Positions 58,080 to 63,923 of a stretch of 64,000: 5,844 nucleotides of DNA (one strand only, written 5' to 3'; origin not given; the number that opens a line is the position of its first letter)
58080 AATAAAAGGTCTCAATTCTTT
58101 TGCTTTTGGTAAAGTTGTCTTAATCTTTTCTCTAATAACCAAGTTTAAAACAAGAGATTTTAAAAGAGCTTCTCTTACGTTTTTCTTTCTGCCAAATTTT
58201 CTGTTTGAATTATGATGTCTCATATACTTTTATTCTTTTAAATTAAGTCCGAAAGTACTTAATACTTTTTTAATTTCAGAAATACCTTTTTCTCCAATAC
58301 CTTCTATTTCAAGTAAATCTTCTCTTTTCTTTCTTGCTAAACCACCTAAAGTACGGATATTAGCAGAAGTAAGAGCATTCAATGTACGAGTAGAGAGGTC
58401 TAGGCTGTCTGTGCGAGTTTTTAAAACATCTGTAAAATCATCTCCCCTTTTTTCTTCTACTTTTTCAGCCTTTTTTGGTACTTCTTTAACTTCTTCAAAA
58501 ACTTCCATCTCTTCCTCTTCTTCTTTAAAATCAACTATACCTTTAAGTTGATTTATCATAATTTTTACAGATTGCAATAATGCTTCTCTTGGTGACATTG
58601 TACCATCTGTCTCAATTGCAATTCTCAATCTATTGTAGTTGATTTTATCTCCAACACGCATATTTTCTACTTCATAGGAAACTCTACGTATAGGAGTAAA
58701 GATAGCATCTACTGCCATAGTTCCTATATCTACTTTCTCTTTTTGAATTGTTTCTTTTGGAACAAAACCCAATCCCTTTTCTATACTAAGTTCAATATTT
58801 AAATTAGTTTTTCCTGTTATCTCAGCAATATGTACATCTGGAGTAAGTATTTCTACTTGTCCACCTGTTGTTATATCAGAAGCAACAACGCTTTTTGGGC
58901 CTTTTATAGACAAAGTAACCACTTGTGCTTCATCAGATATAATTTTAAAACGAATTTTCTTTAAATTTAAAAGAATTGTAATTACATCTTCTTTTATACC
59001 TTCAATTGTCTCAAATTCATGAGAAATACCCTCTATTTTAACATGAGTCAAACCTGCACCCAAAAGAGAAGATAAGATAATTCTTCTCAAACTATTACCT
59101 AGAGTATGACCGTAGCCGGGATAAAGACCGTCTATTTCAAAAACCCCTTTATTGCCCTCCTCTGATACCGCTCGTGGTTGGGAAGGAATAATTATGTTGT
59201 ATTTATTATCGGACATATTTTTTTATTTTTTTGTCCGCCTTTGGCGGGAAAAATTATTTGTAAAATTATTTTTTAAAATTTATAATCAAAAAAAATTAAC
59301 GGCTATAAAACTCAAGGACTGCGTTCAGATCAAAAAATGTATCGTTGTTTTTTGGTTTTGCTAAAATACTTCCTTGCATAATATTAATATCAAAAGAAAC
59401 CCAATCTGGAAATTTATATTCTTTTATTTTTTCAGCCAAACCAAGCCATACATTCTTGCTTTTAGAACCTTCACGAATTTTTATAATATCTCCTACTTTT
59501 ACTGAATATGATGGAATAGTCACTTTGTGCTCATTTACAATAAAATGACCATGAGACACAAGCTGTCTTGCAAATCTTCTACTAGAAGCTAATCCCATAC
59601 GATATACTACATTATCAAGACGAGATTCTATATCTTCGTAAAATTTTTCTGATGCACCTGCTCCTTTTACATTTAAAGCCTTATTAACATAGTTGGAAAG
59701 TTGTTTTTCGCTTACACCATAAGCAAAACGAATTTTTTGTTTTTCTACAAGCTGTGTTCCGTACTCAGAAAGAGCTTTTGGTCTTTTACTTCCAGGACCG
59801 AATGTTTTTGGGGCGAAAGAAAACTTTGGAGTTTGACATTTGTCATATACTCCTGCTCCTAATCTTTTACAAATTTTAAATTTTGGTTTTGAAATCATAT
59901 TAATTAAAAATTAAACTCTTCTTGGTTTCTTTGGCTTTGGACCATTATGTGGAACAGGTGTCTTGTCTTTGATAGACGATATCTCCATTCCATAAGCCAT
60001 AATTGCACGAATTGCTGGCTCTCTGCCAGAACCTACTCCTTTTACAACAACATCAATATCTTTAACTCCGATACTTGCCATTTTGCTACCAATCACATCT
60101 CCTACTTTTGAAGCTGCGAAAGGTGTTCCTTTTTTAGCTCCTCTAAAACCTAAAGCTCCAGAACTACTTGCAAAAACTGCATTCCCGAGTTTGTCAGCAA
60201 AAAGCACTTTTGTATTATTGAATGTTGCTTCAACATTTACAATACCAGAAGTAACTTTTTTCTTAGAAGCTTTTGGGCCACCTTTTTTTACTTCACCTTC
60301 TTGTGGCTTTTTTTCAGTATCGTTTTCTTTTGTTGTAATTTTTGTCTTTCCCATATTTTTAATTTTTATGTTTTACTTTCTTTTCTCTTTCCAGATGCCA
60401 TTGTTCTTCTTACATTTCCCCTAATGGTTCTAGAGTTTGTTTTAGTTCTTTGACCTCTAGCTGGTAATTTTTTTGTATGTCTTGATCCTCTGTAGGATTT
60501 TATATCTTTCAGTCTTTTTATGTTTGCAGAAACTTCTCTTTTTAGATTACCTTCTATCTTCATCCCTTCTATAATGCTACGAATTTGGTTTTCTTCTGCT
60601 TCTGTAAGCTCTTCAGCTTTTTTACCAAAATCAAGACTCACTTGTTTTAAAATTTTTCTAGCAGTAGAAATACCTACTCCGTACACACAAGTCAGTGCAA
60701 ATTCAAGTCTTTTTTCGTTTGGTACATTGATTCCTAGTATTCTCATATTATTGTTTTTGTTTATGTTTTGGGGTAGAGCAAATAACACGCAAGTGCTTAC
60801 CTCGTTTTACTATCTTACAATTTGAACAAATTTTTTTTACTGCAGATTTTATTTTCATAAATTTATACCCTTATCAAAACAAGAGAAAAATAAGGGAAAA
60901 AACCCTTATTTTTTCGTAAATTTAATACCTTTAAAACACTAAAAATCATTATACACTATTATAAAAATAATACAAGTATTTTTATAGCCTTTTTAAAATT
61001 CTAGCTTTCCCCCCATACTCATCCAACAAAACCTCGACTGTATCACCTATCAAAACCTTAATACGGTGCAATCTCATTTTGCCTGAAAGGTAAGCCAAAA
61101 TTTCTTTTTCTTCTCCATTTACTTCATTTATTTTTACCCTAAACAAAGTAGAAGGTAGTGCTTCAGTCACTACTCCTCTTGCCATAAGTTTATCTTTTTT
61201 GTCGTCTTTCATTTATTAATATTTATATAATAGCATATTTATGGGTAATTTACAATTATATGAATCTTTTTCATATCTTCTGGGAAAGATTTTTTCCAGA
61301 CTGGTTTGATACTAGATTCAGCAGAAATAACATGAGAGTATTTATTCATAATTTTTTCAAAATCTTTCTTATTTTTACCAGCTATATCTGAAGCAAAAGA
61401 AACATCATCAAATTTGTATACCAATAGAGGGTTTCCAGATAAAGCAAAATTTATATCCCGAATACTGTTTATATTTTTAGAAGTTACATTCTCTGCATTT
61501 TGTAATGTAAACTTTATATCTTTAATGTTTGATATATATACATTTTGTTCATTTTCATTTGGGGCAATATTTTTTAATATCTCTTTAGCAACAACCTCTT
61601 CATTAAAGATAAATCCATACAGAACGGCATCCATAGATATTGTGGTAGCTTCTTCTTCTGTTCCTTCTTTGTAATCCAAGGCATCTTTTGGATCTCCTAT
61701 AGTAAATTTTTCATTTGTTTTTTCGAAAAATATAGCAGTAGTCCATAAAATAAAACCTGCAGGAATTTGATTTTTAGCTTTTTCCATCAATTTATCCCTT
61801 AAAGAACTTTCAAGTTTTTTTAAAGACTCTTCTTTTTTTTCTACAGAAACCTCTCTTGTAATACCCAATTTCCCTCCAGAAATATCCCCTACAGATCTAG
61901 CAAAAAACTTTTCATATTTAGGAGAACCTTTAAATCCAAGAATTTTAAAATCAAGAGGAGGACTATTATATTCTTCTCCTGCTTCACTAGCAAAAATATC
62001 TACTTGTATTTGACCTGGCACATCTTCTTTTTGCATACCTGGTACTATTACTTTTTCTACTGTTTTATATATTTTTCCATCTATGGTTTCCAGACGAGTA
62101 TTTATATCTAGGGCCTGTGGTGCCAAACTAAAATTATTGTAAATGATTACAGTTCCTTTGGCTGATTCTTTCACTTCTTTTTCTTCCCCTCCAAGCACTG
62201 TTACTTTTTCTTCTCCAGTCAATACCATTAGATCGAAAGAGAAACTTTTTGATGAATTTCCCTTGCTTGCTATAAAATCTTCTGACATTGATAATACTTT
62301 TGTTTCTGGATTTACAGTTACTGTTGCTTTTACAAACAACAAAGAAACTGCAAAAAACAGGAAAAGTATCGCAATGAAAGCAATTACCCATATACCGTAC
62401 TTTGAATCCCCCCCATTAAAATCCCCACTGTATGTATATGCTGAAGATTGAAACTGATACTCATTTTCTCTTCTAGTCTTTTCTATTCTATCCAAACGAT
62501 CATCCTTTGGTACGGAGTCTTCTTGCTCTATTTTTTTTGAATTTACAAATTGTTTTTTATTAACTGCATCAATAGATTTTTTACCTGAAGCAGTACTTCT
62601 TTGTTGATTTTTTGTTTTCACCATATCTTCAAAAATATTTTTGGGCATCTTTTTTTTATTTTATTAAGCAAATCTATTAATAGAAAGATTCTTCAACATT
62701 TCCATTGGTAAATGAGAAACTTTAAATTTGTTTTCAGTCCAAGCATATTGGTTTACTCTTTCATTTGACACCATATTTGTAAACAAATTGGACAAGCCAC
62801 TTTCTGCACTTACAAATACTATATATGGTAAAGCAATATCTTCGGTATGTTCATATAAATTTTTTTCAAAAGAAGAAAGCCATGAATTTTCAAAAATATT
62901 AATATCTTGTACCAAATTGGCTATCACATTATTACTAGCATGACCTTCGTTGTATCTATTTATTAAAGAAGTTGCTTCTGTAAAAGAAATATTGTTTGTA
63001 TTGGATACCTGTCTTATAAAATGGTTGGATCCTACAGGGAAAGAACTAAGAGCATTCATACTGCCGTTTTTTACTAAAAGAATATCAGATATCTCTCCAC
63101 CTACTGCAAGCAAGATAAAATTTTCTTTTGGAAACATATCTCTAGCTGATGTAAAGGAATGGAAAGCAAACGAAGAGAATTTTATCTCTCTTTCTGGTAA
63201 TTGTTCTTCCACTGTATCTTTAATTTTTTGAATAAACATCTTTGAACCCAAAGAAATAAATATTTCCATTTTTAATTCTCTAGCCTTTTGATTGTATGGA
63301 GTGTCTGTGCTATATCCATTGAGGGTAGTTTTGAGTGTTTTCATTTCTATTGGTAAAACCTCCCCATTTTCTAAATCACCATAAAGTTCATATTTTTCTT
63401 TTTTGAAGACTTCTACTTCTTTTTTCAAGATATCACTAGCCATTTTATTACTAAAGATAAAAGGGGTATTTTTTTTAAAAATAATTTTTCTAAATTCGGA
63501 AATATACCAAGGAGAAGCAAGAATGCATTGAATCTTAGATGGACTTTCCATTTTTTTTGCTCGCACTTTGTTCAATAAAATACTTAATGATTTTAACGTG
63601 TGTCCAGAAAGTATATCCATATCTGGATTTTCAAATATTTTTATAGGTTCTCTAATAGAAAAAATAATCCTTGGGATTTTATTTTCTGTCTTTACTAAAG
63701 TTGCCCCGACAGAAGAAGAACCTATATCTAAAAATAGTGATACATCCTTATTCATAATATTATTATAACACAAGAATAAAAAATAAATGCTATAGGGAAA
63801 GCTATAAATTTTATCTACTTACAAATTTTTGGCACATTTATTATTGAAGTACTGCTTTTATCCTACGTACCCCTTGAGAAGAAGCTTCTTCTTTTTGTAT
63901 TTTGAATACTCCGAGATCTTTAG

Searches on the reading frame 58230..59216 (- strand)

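Call 95: search_protein_families(library=pfam, proteins=[window:58230-59216:-], max_evalue=0.001)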
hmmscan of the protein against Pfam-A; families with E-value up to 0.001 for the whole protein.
window:58230-59216:- (328 aa): 5 families
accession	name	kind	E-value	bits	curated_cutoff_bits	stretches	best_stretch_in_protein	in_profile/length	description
PF01000.31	RNA_pol_A_bac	-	2e-30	105.9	33.9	1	59-174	1-119/119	RNA polymerase Rpb3/RpoA insert domain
PF01193.29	RNA_pol_L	-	4.1e-18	65.3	24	1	33-224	5-74/74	RNA polymerase Rpb3/Rpb11 dimerisation domain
PF03118.21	RNA_pol_A_CTD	-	3.1e-15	56.1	23.8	1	262-320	8-66/67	Bacterial RNA polymerase, alpha chain C terminal domain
PF14520.12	HHH_5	-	0.00047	21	27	0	278-317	14-53/57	Helix-hairpin-helix domain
PF13656.11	RNA_pol_L_2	-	0.00073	19.6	27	0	195-225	40-70/75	RNA polymerase Rpb3/Rpb11 dimerisation domain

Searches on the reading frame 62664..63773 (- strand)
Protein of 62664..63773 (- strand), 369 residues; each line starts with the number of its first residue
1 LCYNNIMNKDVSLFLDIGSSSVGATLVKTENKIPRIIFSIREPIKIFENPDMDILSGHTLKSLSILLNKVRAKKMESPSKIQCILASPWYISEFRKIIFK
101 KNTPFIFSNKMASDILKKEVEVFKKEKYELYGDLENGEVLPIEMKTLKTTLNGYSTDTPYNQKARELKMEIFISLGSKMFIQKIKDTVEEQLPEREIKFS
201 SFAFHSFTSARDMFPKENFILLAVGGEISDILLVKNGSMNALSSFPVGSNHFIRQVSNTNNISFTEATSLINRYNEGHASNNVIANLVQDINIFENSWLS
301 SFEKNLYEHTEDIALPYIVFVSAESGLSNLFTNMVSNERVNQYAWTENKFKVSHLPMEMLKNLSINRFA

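Call 95: search_protein_families(library=pfam, proteins=[window:62664-63773:-], max_evalue=0.001)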
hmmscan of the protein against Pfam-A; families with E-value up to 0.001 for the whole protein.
window:62664-63773:- (369 aa): 1 family
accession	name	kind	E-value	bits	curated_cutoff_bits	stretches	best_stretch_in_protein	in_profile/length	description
PF14450.12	FtsA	-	0.00014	22.7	31.8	1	221-274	2-55/127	Cell division protein FtsA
